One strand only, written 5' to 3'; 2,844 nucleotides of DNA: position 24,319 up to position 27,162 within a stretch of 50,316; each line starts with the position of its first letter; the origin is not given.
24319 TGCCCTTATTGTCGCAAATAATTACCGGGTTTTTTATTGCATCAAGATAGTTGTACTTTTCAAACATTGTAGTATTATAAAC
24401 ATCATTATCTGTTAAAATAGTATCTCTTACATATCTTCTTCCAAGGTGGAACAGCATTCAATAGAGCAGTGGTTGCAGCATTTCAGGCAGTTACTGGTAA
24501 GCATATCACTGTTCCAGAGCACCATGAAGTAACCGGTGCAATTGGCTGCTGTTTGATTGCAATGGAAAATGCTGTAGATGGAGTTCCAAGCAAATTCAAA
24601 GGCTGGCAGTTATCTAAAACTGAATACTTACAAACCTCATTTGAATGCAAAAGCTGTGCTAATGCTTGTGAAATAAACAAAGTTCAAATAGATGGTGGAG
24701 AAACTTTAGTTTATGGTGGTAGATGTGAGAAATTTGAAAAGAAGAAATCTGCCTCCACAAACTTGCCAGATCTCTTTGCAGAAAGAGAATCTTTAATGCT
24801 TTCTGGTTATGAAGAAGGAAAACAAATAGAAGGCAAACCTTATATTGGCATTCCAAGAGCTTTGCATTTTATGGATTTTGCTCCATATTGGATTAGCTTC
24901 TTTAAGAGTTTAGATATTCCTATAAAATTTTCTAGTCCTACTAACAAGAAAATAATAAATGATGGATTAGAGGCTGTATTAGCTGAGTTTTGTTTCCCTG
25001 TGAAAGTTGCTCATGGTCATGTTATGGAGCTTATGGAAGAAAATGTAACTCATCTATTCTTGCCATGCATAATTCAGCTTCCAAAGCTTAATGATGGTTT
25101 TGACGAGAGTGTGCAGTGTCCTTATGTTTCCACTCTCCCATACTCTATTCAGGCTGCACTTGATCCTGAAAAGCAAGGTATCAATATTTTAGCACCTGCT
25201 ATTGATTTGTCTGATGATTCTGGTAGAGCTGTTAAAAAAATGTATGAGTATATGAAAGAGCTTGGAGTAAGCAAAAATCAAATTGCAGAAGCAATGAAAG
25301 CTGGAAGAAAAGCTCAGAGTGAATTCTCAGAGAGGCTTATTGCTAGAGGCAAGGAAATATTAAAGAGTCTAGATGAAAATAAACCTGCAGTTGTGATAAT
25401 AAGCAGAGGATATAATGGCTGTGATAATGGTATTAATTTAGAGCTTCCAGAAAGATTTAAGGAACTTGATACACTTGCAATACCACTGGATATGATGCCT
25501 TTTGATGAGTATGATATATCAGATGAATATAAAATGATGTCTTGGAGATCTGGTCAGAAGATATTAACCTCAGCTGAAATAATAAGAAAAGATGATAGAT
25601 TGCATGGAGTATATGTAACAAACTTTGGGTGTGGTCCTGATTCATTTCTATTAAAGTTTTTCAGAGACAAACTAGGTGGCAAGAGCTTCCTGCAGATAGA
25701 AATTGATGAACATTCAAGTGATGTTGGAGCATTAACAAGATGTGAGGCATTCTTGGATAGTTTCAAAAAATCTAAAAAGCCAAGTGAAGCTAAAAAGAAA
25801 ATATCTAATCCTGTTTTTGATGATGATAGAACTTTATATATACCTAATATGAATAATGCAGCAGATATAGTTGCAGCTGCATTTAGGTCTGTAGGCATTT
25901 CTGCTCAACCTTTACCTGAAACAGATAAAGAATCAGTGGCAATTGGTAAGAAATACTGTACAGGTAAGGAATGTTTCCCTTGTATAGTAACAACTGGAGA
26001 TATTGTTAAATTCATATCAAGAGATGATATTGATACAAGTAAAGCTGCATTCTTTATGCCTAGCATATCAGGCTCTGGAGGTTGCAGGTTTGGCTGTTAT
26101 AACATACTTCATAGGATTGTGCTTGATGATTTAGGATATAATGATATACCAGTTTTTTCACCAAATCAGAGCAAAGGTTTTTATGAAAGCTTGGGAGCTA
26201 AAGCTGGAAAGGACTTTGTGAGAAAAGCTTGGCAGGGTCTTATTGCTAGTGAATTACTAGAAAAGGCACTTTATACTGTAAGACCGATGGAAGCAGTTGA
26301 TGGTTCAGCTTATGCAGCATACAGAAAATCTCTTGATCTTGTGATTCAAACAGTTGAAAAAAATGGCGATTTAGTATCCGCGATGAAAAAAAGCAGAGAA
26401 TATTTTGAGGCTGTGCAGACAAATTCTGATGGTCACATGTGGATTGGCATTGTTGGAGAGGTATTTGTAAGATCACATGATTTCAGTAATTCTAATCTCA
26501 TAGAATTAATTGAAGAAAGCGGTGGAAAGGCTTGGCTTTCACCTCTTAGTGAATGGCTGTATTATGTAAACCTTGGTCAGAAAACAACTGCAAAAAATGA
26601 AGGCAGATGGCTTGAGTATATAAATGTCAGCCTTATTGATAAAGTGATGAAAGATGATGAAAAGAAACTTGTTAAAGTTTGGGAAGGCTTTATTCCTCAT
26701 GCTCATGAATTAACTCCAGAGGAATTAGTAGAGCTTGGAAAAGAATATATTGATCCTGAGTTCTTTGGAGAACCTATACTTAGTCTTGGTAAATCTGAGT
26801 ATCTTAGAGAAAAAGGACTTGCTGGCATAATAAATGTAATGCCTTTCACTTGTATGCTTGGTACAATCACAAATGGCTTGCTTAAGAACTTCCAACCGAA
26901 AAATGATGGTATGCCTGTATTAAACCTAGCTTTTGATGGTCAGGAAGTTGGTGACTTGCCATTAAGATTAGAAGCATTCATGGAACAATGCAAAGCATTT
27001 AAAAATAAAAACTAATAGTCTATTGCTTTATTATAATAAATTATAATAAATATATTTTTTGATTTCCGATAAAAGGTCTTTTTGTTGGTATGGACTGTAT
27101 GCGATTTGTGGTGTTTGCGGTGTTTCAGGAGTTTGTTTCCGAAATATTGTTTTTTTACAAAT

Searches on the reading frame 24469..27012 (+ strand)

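Call 72: search_protein_families(library=pfam, proteins=[window:24469-27012:+], max_evalue=0.00001)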
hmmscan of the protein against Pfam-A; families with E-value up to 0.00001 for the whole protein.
window:24469-27012:+ (848 aa): 1 family
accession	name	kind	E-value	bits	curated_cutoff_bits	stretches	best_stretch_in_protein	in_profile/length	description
PF09989.15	DUF2229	-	3.1e-63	213.8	29.4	1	126-342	2-217/218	CoA enzyme activase uncharacterised domain (DUF2229)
